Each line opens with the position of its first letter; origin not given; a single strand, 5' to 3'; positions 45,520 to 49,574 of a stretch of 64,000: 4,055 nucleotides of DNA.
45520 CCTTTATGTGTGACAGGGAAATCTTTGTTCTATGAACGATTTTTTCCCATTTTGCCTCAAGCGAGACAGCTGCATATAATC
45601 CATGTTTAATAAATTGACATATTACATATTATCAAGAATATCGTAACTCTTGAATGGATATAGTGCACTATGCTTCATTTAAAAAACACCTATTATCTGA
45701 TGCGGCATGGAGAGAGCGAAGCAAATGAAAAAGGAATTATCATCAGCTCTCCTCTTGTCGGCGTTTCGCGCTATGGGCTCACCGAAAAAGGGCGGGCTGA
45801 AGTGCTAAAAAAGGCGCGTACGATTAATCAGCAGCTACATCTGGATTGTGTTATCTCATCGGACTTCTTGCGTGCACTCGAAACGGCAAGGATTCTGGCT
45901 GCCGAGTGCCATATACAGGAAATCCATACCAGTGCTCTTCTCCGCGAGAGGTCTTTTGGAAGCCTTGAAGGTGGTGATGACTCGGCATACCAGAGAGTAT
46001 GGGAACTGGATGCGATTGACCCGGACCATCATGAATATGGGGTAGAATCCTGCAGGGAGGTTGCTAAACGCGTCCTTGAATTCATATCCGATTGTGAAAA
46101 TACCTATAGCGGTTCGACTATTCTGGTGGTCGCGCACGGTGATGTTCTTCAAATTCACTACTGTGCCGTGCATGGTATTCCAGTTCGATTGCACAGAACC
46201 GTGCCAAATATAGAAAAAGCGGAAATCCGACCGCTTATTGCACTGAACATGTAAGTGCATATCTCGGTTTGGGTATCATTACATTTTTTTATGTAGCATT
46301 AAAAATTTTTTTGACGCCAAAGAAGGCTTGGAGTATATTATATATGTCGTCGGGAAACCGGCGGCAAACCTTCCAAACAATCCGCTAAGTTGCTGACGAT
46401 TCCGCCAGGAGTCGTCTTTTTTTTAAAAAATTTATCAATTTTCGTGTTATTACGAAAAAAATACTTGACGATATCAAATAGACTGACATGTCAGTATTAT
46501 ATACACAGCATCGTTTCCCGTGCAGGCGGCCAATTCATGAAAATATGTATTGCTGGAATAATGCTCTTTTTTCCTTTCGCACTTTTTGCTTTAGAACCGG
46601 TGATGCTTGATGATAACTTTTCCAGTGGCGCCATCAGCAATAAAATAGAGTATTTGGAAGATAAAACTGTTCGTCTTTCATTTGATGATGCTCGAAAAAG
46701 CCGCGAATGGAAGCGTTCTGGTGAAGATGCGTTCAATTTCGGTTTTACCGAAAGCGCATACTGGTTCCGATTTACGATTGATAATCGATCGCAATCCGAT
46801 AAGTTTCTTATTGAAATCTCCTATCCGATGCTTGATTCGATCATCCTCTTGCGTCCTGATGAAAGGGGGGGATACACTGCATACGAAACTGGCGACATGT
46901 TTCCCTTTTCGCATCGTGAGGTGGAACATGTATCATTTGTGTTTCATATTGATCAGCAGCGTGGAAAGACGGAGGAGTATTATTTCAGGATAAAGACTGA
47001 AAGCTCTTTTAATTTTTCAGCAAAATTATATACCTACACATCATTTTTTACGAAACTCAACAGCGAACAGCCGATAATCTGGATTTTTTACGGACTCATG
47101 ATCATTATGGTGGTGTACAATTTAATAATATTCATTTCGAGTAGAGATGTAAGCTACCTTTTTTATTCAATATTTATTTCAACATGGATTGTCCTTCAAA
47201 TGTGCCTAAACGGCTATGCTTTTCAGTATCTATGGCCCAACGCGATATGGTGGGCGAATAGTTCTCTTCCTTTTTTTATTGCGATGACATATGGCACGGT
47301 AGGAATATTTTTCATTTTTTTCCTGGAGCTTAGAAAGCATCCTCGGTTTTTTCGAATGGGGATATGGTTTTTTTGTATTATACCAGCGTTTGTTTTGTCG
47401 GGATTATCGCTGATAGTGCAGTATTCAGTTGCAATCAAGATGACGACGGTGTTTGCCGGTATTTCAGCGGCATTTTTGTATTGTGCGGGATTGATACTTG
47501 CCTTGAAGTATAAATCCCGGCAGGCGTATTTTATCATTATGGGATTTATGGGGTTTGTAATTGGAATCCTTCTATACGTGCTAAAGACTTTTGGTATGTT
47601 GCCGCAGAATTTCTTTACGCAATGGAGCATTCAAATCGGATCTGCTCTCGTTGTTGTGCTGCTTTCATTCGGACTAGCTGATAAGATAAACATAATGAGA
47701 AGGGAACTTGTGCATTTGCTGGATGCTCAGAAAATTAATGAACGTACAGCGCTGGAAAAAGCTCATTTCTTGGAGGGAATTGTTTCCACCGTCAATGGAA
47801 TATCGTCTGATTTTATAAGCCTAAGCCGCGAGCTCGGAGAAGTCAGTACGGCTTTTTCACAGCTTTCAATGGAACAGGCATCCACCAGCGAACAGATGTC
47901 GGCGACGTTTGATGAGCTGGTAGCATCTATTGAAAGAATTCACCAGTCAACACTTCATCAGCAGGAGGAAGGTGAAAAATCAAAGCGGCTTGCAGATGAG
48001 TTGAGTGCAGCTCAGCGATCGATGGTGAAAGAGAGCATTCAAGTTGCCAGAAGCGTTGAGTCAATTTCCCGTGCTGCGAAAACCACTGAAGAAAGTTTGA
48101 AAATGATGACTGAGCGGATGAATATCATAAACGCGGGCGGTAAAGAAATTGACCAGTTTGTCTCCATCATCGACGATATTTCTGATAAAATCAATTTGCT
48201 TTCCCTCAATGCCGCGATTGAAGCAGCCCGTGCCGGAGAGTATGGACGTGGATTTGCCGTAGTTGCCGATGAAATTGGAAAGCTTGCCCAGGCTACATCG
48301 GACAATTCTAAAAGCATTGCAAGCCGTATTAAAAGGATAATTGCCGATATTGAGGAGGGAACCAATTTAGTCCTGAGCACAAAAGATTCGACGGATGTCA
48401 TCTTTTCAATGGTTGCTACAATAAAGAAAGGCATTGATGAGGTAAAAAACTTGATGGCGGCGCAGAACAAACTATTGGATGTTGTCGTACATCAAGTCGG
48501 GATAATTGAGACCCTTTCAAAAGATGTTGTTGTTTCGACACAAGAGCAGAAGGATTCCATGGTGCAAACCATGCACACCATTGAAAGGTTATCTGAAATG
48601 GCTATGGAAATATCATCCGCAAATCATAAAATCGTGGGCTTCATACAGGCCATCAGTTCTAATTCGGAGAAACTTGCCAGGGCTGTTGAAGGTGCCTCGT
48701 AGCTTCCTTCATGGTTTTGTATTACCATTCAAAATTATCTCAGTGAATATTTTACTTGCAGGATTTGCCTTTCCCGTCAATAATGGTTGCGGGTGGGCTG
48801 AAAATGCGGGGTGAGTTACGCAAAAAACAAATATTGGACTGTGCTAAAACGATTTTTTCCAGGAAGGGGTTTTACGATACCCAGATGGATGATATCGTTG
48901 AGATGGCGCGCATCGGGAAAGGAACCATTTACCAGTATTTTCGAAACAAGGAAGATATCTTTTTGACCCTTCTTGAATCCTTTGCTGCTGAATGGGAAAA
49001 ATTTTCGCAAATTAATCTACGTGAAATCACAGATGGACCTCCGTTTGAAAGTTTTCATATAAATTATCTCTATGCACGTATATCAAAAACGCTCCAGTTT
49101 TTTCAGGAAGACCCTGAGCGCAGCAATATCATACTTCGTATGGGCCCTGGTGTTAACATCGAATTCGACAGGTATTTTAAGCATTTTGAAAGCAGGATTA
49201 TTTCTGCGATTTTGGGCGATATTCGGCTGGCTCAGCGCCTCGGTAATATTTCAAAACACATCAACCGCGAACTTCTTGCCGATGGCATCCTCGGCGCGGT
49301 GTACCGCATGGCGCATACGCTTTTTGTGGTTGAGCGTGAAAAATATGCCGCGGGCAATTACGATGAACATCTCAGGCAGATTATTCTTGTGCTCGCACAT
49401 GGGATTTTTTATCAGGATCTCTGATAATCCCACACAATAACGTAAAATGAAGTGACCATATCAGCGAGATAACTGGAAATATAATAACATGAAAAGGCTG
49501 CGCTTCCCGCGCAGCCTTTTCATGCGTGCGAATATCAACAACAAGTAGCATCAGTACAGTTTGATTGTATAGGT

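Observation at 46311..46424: Promoter-hairpin-terminator unit with a built-in antiterminator upstream of a 7TM-DISM chemoreceptor: candidate riboswitch or sRNA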

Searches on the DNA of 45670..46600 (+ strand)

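Call 4: search_rna_families(source=window, start=46200, end=46600, threshold=evalue, max_evalue=10, show_alignments=3)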
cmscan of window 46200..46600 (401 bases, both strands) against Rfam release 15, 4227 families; matches with E-value up to 10: 6.
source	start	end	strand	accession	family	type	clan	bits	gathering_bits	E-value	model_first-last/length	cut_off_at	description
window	46365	46433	+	RF01784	bablM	Gene; sRNA;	-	21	38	2.7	1-70/70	no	bablM sRNA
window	46397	46439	+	RF01581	RUF6-5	Gene; sRNA;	-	15.7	70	2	1-156/156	no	Plasmodium RNA of unknown function RUF6-5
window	46445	46466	-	RF01114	TMV_UPD-PK1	Cis-reg;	-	14.8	33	4.7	1-22/22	no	Pseudoknot of upstream pseudoknot domain (UPD) of the 3'UTR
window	46365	46476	-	RF01402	STnc150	Gene; sRNA;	-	11.6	60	3.8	1-267/267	no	STnc150 Hfq binding RNA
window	46399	46471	+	RF02080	STnc170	Gene; sRNA;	-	11.1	80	3.6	1-333/333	no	Salmonella enterica sRNA STnc170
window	46421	46458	-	RF02350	psRNA6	Gene; sRNA;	-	9.5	60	2.5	1-333/333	no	Nitrosomonas sRNA psRNA6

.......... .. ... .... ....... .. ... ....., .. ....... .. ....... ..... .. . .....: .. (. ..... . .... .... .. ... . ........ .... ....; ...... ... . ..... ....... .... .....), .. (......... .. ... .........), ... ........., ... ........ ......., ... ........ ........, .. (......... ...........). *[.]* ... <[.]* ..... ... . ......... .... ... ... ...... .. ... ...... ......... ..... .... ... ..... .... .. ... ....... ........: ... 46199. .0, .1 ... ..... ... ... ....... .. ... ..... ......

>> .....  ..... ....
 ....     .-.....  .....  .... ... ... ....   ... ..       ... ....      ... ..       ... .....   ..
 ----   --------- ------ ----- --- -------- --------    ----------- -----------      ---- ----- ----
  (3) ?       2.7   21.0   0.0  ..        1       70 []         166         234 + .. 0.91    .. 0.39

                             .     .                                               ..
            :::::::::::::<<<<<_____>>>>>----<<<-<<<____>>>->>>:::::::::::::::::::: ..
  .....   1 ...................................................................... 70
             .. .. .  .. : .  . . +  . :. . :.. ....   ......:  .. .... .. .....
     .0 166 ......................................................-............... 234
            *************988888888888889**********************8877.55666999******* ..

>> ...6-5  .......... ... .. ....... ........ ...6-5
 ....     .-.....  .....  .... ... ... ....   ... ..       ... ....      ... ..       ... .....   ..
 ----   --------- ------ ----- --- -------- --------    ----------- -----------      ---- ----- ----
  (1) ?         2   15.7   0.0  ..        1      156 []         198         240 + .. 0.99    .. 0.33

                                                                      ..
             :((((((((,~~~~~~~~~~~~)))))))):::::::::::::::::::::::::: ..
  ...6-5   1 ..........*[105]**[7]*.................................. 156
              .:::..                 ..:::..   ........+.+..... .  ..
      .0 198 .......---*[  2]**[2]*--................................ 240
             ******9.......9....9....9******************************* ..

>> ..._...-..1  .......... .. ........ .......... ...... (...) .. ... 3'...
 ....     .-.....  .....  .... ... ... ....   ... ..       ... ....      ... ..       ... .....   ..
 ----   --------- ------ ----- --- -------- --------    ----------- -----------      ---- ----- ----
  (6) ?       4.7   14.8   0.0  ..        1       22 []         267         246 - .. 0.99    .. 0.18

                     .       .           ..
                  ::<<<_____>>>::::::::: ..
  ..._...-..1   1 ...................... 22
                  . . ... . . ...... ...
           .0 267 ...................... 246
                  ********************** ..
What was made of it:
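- On Fluoride riboswitch (crcB motif, RF01734): The family is not listed even at E <= 10 over 46200-46600 (call 4).
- Closest known: Riboswitch expression platforms. Different: There is no match to either model (call 4) and no aptamer-like conserved structure.
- Checked: Neither family appears, even at E <= 10 (call 4).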

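Call 35: build_rna_model(alignment_id=A1, structure=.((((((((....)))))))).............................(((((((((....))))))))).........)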
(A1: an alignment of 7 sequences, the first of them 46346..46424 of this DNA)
Model R1 built from alignment A1 (7 sequences, 81 columns); structure: as given.
model positions 79; base pairs 17; branch points 1; effective number of sequences 1.24; information 0.716 bits per position. Calibrated on 0.2 Mb of random sequence (short: E-values are rough).
structure used (alignment columns):
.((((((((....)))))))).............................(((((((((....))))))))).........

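Call 36: search_with_rna_model(model_id=R1, sources=[window, L005, L006, L007, L008, L009, L010, L011, L012, L013, L014, L015, L016, L017, L046, L047, L048, L049, L050, L051, L052, L053, L054, L055, L056, L057, L058, L001, L002], max_evalue=10)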
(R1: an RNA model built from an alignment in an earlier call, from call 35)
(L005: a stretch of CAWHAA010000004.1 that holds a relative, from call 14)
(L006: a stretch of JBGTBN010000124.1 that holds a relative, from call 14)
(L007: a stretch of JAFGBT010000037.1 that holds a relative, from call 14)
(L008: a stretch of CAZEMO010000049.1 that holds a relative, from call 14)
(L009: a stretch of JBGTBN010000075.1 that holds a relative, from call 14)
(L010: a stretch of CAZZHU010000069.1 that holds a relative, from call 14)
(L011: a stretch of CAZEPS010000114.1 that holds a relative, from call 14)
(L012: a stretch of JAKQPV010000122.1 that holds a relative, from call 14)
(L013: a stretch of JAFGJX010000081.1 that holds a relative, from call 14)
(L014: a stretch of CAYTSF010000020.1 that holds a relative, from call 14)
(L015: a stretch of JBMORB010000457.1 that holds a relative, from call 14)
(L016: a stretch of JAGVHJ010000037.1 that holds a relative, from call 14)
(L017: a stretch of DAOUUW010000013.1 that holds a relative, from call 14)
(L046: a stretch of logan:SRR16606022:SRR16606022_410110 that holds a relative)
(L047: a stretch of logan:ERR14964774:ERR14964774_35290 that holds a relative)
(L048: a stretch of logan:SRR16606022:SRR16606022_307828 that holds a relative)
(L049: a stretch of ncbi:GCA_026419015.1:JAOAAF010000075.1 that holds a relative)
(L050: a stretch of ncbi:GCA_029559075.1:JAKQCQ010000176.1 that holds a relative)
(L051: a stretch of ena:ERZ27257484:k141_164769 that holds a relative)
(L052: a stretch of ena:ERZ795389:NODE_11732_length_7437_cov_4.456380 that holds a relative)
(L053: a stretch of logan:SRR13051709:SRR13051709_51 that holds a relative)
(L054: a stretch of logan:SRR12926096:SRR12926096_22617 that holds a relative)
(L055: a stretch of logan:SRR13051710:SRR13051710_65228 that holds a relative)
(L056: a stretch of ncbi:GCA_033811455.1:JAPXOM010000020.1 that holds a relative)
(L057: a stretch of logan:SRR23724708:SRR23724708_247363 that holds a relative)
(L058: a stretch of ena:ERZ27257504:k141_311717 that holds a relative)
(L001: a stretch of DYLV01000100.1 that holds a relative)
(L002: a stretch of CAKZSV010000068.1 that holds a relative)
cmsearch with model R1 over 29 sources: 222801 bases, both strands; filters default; matches with E-value up to 10: 20.
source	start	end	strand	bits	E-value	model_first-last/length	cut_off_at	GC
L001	4572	4650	+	111.5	2.8e-24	1-79/79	no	0.51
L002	2067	2145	+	110.4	5e-24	1-79/79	no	0.51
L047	3199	3277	+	109.7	7.3e-24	1-79/79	no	0.51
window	46345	46423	+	109.1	1e-23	1-79/79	no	0.52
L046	3147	3224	+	108.3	1.6e-23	1-79/79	no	0.5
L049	3177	3254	+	101.3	7.5e-22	1-79/79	no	0.46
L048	3148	3224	+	100.5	1.2e-21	1-79/79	no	0.51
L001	4615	4675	-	16.3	0.18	1-79/79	no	0.36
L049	3226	3255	-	15.3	0.3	43-72/79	no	0.47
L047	3249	3283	-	14.7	0.42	38-72/79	no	0.46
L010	1091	1168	+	12.6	1.3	1-79/79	no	0.63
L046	3197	3218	-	12.6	1.3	51-72/79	no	0.59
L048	3197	3218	-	12.6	1.3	51-72/79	no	0.59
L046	3103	3168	-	12.3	1.6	1-79/79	no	0.36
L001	4528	4593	-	12.1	1.7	1-79/79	no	0.39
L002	2043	2088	-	11.6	2.3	1-79/79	no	0.46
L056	2198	2236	-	10.6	4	1-79/79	no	0.56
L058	300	338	-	10.6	4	1-79/79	no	0.56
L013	7168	7247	+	10.1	5.4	1-79/79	no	0.36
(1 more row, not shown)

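Call 45: search_with_rna_model(model_id=R1, sources=[window, L001, L002, L046, L047, L048, L049, L059, L060, L061, L062, L063, L064, L066, L067], max_evalue=0.001, make_alignment=true)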
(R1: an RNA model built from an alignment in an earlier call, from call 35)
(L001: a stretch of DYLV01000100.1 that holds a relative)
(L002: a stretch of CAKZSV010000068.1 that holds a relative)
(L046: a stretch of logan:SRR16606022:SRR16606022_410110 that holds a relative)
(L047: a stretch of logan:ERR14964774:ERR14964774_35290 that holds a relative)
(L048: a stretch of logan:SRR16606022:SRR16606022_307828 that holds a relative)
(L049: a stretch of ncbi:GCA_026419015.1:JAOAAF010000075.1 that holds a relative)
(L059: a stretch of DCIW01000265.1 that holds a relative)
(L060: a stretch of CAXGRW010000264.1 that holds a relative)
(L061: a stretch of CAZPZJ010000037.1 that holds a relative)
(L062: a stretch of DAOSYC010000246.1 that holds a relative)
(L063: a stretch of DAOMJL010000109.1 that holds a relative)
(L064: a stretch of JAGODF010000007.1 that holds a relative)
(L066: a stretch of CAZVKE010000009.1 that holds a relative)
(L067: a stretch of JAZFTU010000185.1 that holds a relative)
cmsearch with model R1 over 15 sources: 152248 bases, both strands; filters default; matches with E-value up to 0.001: 12.
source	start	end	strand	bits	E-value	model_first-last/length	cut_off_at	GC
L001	4572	4650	+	111.5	1.9e-24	1-79/79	no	0.51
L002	2067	2145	+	110.4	3.4e-24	1-79/79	no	0.51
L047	3199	3277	+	109.7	5e-24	1-79/79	no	0.51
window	46345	46423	+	109.1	7.2e-24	1-79/79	no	0.52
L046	3147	3224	+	108.3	1.1e-23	1-79/79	no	0.5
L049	3177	3254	+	101.3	5.1e-22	1-79/79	no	0.46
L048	3148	3224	+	100.5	8.2e-22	1-79/79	no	0.51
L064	1744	1821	+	81.2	3.4e-17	1-79/79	no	0.51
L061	4875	4946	-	69.9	1.7e-14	1-79/79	no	0.46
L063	598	668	+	66.9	9e-14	1-79/79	no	0.42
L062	3152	3222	-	66.5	1.1e-13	1-79/79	no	0.44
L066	6036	6108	-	65.7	1.8e-13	1-79/79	no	0.4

Alignment A3: 12 matches aligned to the model, 82 columns, each read 5' to 3' on its own strand. Consensus structure (alignment columns), stored with it:
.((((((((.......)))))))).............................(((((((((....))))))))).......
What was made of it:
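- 46346..46424 (+): Predicted small RNA, about 79 nt; the start is inferred, not mapped. The covariance model built from 7 copies scores 5 further copies at 66-81 bits (call 45).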

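Call 61: search_rna_families(sources=[L049, L061, L062, L063, L064, L066, L047], threshold=gathering)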
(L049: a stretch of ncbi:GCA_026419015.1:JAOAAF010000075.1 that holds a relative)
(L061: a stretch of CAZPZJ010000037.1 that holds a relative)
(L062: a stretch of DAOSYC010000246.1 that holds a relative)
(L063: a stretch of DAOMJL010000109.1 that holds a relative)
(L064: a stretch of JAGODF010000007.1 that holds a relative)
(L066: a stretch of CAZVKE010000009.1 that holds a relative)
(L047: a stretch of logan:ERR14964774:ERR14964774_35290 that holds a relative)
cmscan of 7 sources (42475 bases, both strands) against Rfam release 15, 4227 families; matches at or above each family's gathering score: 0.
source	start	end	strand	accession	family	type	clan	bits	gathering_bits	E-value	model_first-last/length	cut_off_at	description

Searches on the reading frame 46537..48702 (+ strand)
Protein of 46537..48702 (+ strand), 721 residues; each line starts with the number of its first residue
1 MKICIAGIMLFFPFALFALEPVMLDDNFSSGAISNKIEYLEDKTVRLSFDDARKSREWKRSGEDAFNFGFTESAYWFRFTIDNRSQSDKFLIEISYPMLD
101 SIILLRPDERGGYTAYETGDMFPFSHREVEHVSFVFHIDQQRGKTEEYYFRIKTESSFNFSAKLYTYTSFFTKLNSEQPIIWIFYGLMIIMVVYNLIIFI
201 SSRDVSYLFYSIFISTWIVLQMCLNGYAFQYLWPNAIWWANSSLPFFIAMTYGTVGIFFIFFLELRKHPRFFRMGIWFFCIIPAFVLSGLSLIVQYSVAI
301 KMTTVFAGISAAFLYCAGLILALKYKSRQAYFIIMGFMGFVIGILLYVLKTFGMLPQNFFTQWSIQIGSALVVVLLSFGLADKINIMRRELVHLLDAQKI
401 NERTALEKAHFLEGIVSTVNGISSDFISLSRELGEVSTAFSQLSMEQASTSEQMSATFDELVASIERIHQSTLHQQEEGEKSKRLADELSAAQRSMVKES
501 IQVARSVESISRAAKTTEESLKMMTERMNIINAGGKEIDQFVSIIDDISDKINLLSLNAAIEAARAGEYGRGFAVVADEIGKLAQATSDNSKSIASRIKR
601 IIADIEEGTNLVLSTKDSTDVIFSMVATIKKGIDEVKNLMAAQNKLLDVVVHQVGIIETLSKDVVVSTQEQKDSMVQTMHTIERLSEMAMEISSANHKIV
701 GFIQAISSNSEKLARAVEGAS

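Call 13: search_protein_families(library=pfam, proteins=[window:46537-48702:+])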
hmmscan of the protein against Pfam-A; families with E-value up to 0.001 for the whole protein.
window:46537-48702:+ (721 aa): 3 families
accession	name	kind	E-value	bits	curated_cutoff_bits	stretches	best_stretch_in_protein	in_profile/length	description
PF07695.17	7TMR-DISM_7TM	-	6.3e-44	150.8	29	1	180-383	4-205/205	7TM diverse intracellular signalling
PF07696.17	7TMR-DISMED2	-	5.2e-36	124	22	1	35-166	2-136/136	7TMR-DISM extracellular 2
PF00015.26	MCPsignal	-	4.6e-29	101.9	34.6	1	508-641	5-138/172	Methyl-accepting chemotaxis protein (MCP) signalling domain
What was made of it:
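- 46537..48702 (+): 7TMR-DISM methyl-accepting chemotaxis protein gene (neighbour, not controlled by the element). Pfam 7TMR-DISMED2, 7TMR-DISM_7TM and MCPsignal (call 13).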

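Call 14: find_related_loci(query=window:46537-48702:+, collection=genome_contigs, flank=3000)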
Query window:46537-48702:+ (721 aa) in genome_contigs; peptide patterns used: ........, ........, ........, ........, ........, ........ (x = any residue, [..] = any of these).
61 stretches matched a pattern; 15 encode a relative of the query (tblastn E <= 1e-3); 15 distinct loci.
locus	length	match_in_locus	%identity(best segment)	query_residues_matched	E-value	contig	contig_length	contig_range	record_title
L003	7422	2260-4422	96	1-721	0e+0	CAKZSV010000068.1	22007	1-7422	MAG: uncultured bacterium isolate N1_Bin_METABAT__35_1 genome assembly, contig: c_000002605729, whole genome shotgun seq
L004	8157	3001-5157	84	1-720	0e+0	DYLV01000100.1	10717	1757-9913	MAG TPA_asm: Leptospira biflexa isolate SulCav_AS07-7_2_45_10 SulCav_AS07_7_6031_length_10717_cov_5_388014, whole genome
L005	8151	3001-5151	50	3-721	0e+0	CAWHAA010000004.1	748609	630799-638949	MAG: uncultured Spirochaetota bacterium isolate MFD04716.bin.2.40 genome assembly, contig: contig_13388, whole genome sh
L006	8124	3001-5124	52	8-717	0e+0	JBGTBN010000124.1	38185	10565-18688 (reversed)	MAG: Spirochaetota bacterium isolate JTS-AC98 k141_2594321, whole genome shotgun sequence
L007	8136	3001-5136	52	8-721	0e+0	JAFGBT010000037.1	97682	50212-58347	MAG: Spirochaetes bacterium isolate Zod_Metabat.1046 k87_9257124, whole genome shotgun sequence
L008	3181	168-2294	51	8-717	0e+0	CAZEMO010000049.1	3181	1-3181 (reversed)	MAG TPA_asm: uncultured Bacteriovoracaceae bacterium isolate SRP220891_co2_140 genome assembly, contig: NODE_57146_lengt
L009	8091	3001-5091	47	20-717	0e+0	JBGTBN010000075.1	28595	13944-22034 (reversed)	MAG: Spirochaetota bacterium isolate JTS-AC98 k141_4170687, whole genome shotgun sequence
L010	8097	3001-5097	43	20-719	0e+0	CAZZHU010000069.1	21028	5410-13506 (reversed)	MAG TPA_asm: uncultured Leptospirales bacterium isolate SRP192927_co6_673 genome assembly, contig: NODE_5406_length_2102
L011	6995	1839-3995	39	2-721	7e-179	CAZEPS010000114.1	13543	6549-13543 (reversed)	MAG TPA_asm: uncultured Leptospirales bacterium isolate SRP141376_co4_248 genome assembly, contig: NODE_7687_length_1354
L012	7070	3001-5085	40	22-713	4e-173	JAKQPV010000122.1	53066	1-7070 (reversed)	MAG: Spirochaetota bacterium isolate USMO_maxbin.118 k141_152490, whole genome shotgun sequence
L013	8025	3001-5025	45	21-695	0e+0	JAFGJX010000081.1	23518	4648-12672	MAG: Spirochaetes bacterium isolate Zod_Metabat.30 k87_8369685, whole genome shotgun sequence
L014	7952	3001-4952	47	4-717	2e-145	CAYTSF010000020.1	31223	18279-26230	MAG TPA_asm: uncultured Leptospirales bacterium isolate SRP220891_co1_11 genome assembly, contig: NODE_2776_length_31223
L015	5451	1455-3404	36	10-635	1e-116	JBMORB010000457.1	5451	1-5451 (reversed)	MAG: Thermodesulfobacteriota bacterium isolate Betzabe_MAG169 MAG169_457, whole genome shotgun sequence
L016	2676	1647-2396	39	9-252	3e-60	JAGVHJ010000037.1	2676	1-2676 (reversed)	MAG: Desulfobacterales bacterium isolate DeMMO2_31 c_000000057711, whole genome shotgun sequence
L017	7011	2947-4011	33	37-390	1e-58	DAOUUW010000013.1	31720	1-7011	MAG TPA_asm: Deltaproteobacteria bacterium isolate CSMAG_833 CSMAG_833_k141_133404_length_31720_cov_29.3508, whole genom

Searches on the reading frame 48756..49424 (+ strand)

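Call 13: search_protein_families(library=pfam, proteins=[window:48756-49424:+])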
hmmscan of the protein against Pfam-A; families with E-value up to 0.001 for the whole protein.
window:48756-49424:+ (222 aa): 1 family
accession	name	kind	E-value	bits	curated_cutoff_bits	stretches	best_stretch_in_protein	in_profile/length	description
PF00440.29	TetR_N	-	2.9e-14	53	24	1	26-70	1-45/47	Bacterial regulatory proteins, tetR family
